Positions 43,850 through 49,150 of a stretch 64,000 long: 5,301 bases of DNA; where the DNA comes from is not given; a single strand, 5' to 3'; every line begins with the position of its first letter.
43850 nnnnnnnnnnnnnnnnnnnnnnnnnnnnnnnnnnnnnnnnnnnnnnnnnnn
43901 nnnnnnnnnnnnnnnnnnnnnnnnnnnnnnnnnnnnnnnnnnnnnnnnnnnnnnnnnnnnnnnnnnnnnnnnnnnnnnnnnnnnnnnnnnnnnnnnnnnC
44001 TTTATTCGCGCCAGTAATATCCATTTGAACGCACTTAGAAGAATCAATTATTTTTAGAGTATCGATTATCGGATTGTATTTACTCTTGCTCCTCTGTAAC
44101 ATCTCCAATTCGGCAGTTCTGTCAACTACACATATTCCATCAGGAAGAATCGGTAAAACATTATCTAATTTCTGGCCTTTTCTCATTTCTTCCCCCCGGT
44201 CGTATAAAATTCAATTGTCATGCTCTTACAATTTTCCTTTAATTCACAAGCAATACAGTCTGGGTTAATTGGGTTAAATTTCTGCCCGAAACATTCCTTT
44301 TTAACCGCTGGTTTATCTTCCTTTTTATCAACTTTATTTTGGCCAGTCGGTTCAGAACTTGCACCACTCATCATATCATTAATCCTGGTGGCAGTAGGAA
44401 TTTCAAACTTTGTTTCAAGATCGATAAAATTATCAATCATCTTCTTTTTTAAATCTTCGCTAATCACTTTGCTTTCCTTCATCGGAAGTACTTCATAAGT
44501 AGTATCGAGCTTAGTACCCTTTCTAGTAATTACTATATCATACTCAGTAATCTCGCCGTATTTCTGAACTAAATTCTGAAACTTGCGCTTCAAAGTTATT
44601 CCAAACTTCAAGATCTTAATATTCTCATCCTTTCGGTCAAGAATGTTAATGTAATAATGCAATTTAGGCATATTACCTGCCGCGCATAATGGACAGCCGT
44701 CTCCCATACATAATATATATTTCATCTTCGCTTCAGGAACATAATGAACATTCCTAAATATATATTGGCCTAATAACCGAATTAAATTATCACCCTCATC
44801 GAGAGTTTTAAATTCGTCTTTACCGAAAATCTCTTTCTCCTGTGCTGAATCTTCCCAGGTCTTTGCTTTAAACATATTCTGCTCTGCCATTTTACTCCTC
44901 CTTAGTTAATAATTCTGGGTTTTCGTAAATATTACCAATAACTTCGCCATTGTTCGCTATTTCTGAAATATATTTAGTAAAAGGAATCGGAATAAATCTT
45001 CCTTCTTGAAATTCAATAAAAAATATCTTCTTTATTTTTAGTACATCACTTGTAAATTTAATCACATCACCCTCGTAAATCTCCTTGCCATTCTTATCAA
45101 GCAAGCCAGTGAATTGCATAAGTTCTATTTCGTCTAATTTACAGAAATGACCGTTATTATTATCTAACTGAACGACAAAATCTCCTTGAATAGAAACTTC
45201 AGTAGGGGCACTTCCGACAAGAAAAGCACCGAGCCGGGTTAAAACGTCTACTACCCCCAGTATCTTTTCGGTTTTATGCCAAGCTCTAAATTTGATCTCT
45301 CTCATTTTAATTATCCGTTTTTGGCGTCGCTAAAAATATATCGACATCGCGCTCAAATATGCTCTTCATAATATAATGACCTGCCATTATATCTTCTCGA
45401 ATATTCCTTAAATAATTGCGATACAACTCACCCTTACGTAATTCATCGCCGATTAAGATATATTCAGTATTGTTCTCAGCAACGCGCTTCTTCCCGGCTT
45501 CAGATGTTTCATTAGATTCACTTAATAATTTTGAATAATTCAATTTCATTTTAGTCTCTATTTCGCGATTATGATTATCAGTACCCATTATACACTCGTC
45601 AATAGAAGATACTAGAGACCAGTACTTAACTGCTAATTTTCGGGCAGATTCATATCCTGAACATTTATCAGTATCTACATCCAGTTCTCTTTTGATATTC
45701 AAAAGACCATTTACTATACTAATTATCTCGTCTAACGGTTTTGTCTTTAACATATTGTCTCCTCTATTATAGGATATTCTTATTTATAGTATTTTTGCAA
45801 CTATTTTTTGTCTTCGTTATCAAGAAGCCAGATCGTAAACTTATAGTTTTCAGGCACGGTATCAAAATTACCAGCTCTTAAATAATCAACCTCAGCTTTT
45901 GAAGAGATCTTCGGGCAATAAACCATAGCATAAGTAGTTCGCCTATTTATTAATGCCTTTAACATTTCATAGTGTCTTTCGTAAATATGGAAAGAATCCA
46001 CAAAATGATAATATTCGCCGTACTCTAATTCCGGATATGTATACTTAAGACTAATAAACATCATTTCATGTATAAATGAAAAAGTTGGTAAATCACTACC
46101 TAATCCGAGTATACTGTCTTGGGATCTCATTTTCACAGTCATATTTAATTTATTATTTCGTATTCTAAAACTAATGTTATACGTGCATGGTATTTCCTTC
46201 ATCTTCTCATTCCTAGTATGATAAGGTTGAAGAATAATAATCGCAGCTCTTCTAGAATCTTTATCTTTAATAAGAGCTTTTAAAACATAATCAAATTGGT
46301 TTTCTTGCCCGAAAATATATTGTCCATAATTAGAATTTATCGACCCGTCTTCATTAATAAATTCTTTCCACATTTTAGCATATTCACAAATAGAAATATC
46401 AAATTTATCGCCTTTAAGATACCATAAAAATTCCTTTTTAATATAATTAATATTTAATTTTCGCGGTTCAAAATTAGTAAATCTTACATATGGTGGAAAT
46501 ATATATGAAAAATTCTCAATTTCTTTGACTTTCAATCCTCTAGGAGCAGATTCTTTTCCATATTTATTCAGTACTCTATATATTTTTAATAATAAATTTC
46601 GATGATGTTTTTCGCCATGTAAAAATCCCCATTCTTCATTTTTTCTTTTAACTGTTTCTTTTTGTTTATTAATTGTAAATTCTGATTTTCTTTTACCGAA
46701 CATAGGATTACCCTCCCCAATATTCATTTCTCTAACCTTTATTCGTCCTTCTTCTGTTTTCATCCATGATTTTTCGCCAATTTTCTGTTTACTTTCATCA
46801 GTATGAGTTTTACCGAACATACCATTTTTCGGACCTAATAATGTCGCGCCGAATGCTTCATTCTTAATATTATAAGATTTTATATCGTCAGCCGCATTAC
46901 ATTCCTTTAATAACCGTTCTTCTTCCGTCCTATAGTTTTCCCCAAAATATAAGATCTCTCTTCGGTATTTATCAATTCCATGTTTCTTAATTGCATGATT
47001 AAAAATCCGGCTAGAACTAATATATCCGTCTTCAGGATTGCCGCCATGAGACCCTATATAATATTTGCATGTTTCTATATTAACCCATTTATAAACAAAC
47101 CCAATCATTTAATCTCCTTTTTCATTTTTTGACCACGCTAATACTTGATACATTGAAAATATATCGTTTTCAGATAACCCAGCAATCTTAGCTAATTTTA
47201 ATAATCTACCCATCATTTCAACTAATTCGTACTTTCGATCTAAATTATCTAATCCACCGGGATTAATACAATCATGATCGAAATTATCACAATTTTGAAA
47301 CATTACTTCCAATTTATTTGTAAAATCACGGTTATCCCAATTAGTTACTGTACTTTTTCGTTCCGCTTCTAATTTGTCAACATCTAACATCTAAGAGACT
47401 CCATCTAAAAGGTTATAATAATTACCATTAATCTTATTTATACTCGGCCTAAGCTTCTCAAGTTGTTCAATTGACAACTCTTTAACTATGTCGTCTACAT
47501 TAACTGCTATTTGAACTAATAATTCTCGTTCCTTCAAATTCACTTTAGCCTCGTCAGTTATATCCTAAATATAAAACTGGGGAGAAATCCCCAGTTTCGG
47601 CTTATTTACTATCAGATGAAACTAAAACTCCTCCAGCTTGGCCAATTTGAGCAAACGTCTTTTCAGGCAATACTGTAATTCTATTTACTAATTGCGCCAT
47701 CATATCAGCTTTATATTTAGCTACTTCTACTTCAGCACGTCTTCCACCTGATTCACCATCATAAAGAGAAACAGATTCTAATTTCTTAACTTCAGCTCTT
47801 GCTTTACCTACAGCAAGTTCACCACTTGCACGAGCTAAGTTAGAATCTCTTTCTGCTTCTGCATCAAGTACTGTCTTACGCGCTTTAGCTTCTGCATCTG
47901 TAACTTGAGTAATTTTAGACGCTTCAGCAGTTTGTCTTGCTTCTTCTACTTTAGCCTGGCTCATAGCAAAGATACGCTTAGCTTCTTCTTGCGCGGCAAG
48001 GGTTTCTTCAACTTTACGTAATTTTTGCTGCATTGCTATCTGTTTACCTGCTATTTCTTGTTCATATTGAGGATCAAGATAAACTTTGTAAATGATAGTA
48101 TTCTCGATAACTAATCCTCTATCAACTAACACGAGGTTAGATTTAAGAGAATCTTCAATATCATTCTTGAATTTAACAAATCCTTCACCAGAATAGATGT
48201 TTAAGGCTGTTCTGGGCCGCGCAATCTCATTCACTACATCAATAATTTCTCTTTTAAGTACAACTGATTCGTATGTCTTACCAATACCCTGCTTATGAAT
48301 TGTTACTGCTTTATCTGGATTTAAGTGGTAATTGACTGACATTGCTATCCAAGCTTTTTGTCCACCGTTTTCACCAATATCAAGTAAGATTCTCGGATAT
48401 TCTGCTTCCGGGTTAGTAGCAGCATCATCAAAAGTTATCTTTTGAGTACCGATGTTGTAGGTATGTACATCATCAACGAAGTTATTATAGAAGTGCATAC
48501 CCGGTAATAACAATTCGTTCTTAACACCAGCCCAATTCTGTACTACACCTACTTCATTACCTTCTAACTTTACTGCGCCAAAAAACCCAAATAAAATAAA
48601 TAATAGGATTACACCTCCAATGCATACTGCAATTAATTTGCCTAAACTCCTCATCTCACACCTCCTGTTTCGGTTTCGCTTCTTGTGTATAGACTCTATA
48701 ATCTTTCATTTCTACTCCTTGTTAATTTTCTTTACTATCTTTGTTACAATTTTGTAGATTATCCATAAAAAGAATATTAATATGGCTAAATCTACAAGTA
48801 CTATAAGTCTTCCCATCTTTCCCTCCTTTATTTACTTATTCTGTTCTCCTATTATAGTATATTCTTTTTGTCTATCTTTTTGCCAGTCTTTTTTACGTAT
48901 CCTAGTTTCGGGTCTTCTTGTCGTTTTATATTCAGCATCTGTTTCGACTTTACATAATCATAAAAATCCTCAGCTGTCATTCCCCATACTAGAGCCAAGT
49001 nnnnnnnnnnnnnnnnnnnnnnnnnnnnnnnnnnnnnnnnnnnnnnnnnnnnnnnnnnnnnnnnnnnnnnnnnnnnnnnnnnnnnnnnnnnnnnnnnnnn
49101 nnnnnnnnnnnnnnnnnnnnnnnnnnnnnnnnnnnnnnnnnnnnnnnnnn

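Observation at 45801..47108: GIY-YIG/NUMOD3 homing endonuclease fused in frame to a complete thymidylate-synthase-family enzyme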

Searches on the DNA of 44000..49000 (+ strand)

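Call 6: search_dna_similar(query=window:44000-49000:+, collection=phages, mode=near, max_rows=20)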
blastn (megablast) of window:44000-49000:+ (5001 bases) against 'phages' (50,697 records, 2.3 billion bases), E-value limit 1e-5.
No match.

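Call 60: search_rna_families(source=window, start=45000, end=48000, threshold=evalue, max_evalue=1)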
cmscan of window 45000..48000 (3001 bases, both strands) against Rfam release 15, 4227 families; matches with E-value up to 1: 1.
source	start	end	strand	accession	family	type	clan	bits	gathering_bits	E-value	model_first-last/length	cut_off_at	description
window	47524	47605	+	RF02059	STnc50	Gene; sRNA;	-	24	55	0.59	1-84/84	no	Salmonella enterica sRNA STnc40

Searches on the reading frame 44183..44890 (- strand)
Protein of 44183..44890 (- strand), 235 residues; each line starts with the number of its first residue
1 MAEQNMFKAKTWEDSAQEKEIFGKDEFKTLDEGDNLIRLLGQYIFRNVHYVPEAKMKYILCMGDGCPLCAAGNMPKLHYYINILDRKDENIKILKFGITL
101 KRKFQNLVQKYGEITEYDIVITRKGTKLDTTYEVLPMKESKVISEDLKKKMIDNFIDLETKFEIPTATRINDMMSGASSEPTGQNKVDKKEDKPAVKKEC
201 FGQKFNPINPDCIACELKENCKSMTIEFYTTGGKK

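Call 33: search_protein_families(library=pfam, proteins=[window:44183-44890:-], max_evalue=0.001)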
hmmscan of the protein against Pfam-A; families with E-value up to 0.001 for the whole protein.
window:44183-44890:- (235 aa): 0 families

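Call 80: search_protein_families(library=phrogs, proteins=[window:44183-44890:-], max_evalue=0.00001)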
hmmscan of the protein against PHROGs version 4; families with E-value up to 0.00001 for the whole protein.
window:44183-44890:- (235 aa): 4 families
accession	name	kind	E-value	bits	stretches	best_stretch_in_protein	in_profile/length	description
phrog_14578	-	DNA, RNA and nucleotide metabolism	1.7e-14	55.1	1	46-160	47-162/206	single strand DNA binding protein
phrog_1192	-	DNA, RNA and nucleotide metabolism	1.8e-09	38.5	1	82-189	123-244/326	single strand DNA binding protein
phrog_1607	-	DNA, RNA and nucleotide metabolism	2.6e-08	34.9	1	100-178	136-228/285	single strand DNA binding protein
phrog_8542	-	unknown function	2.8e-08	34.6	1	76-159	119-209/298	-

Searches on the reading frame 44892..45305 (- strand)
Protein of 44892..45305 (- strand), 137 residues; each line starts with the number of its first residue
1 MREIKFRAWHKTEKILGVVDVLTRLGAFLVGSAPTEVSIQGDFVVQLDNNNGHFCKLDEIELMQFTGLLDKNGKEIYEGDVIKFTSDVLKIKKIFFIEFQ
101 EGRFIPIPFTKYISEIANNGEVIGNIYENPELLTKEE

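Call 33: search_protein_families(library=pfam, proteins=[window:44892-45305:-], max_evalue=0.001)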
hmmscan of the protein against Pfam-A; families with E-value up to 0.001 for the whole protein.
window:44892-45305:- (137 aa): 1 family
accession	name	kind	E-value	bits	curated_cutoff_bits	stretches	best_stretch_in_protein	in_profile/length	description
PF09643.15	YopX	-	2.2e-22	79.9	22.4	1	5-133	1-127/128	YopX protein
